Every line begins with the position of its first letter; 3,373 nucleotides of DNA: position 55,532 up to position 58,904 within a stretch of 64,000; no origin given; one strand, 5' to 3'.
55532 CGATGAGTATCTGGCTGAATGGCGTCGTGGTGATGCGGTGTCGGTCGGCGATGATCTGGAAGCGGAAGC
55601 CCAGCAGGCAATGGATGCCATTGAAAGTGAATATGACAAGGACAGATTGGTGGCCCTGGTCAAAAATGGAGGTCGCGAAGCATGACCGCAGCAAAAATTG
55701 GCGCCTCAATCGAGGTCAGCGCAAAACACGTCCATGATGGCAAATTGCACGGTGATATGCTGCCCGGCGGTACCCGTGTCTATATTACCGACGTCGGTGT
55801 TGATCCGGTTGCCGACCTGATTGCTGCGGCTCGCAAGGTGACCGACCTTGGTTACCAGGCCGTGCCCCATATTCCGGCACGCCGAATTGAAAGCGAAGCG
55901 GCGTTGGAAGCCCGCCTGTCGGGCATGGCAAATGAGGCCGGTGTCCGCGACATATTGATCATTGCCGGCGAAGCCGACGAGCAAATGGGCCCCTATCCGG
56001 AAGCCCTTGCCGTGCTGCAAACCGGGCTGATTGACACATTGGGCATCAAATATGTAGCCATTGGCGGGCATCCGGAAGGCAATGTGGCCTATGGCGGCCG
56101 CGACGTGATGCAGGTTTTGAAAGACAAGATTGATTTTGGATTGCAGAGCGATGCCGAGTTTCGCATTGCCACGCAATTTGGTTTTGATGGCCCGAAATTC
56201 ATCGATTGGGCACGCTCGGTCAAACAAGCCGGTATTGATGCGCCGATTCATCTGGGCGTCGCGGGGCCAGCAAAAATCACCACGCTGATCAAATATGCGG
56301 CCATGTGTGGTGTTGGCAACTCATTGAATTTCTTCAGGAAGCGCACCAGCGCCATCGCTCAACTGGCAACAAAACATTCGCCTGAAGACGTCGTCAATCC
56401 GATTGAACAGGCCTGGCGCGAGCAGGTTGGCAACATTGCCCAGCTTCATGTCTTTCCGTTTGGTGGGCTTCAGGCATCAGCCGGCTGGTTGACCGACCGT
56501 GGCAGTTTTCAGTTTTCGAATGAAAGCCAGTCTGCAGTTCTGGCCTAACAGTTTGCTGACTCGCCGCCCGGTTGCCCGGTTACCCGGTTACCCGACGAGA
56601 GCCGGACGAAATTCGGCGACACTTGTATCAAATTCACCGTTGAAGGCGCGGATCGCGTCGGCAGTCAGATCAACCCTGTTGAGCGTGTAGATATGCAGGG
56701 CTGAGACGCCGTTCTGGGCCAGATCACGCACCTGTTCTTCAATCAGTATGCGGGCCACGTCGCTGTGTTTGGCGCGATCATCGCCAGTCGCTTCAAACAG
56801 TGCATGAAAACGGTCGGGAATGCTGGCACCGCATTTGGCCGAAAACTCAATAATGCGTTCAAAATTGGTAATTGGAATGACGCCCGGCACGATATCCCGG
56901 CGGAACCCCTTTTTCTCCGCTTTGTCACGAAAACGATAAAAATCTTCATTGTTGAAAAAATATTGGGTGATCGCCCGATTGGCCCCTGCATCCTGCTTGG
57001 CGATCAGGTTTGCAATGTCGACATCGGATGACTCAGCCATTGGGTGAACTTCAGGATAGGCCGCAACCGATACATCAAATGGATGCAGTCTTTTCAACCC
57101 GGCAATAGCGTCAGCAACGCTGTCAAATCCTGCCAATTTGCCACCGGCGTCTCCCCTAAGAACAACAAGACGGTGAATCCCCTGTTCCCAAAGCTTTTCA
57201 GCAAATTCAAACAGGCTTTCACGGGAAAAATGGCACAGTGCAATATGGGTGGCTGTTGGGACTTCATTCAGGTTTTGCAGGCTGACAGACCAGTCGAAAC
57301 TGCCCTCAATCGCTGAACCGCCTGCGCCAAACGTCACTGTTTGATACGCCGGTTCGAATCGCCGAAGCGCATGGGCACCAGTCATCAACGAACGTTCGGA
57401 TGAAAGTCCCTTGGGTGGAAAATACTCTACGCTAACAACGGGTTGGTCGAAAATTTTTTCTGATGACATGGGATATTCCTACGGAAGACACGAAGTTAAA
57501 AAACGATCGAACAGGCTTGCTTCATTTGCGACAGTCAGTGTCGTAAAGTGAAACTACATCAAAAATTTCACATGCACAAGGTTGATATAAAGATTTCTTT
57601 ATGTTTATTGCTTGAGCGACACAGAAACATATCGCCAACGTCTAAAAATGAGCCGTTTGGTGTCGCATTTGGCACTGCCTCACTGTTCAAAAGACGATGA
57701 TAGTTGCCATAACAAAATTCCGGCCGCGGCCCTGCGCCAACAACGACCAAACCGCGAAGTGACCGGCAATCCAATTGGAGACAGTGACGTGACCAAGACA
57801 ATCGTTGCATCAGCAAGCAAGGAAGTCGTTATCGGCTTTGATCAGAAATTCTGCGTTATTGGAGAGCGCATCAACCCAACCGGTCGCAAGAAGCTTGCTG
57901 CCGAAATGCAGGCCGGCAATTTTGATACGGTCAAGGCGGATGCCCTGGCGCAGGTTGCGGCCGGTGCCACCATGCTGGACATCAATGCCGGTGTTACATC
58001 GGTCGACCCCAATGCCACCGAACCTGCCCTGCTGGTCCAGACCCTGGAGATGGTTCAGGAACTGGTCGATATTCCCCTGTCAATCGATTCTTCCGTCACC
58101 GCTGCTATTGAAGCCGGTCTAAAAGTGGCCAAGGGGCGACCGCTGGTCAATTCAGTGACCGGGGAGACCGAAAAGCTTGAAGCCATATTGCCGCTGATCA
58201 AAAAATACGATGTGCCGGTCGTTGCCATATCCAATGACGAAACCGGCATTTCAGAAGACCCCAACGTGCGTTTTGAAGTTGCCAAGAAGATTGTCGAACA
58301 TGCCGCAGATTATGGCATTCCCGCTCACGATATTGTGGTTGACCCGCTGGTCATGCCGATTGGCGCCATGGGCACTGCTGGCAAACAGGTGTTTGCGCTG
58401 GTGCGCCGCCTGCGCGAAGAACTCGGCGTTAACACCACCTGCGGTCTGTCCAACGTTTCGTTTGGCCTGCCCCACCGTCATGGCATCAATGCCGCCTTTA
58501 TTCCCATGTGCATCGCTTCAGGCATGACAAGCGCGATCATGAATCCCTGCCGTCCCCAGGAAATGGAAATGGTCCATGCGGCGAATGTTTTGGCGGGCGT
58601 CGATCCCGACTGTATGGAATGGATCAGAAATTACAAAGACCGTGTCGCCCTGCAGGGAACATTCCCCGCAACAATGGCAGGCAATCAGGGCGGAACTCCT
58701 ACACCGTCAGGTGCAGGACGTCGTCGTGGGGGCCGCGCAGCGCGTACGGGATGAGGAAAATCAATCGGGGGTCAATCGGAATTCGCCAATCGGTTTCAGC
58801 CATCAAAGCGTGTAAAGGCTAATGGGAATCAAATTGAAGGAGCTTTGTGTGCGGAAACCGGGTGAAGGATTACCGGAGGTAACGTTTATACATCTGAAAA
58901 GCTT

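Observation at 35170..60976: Shared Arg/Gly-rich terminal peptide on five enzymes of one methyl-transfer pathway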

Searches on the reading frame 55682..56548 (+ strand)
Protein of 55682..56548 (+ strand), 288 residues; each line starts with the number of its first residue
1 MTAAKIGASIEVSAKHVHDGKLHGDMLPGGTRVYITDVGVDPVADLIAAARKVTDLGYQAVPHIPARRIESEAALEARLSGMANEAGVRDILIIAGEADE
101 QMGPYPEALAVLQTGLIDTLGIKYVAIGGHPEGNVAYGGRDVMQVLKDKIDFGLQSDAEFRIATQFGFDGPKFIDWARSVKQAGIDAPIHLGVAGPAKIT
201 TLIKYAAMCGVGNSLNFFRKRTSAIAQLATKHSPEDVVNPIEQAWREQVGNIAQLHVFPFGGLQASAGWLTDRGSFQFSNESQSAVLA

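Call 11: search_protein_families(library=pfam, proteins=[window:55682-56548:+])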
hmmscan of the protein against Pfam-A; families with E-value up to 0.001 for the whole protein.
window:55682-56548:+ (288 aa): 1 family
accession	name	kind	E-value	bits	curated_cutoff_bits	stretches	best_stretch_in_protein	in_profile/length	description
PF02219.23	MTHFR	-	2.3e-06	27.6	24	1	50-211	63-225/287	Methylenetetrahydrofolate reductase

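Call 77: search_protein_families(library=ncbifam, proteins=[window:55682-56548:+], max_evalue=0.00001)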
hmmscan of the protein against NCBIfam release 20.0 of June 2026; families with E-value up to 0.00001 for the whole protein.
window:55682-56548:+ (288 aa): 2 families
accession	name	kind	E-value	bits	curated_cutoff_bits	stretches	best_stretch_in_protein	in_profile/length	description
TIGR00676.1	fadh2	equivalog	5.4e-07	29.2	293.7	1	51-209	51-211/275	methylenetetrahydrofolate reductase [NAD(P)H]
TIGR00677.1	fadh2_euk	equivalog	8.1e-06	25.4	310.05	0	55-210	57-213/281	methylenetetrahydrofolate reductase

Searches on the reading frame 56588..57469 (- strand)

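Call 11: search_protein_families(library=pfam, proteins=[window:56588-57469:-])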
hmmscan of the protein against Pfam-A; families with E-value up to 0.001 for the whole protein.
window:56588-57469:- (293 aa): 1 family
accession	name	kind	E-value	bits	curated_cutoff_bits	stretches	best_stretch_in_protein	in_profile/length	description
PF02219.23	MTHFR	-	2.7e-59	201.3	24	1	9-271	10-281/287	Methylenetetrahydrofolate reductase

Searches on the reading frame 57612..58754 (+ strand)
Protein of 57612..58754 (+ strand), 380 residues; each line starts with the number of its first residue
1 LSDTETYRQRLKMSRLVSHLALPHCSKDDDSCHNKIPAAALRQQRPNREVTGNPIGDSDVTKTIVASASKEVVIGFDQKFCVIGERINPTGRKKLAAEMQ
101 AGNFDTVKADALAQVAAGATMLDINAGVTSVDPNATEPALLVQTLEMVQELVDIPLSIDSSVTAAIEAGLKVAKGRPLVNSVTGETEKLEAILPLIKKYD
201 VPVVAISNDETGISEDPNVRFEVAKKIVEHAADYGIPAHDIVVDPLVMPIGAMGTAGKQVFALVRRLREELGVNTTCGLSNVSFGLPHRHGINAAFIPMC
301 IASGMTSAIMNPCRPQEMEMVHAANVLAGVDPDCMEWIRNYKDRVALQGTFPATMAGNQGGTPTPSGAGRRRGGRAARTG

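Call 11: search_protein_families(library=pfam, proteins=[window:57612-58754:+])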
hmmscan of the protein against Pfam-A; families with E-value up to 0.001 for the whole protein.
window:57612-58754:+ (380 aa): 3 families
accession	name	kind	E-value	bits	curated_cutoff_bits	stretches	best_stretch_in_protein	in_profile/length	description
PF00809.28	Pterin_bind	-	1.7e-29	103.6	25.5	1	84-310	1-243/244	Pterin binding enzyme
PF03599.22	CdhD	-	1.2e-09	37.9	24.8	1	129-252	73-183/387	CO dehydrogenase/acetyl-CoA synthase delta subunit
PF02007.24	MtrH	-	3e-05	23.8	22.8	1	91-281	31-224/299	Tetrahydromethanopterin S-methyltransferase MtrH subunit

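Call 77: search_protein_families(library=ncbifam, proteins=[window:57789-58754:+], max_evalue=0.00001)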
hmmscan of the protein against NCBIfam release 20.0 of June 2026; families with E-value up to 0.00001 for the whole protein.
window:57789-58754:+ (321 aa): 6 families
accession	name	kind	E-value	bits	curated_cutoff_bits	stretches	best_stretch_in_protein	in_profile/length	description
NF005719.0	PRK07535.1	domain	3.3e-119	396.9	259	1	21-286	1-262/268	methyltetrahydrofolate:corrinoid/iron-sulfur protein methyltransferase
TIGR02082.1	metH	equivalog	2e-42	145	1010.85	1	4-263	326-596/1182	methionine synthase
NF040758.1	CODH_ACS_meth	exception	4.2e-42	144.3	370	1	19-270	2-250/261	carbon monoxide dehydrogenase/acetyl-CoA synthase methytransferase subunit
NF007024.0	PRK09490.1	equivalog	8.8e-29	99.9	1497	1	7-254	346-604/1234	methionine synthase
NF002142.0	PRK00979.1-1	subfamily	2.6e-08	33.2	287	1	34-224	36-221/306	tetrahydromethanopterin S-methyltransferase subunit H family protein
TIGR01496.1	DHPS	equivalog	5e-08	32.9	162.6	1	48-186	25-172/258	dihydropteroate synthase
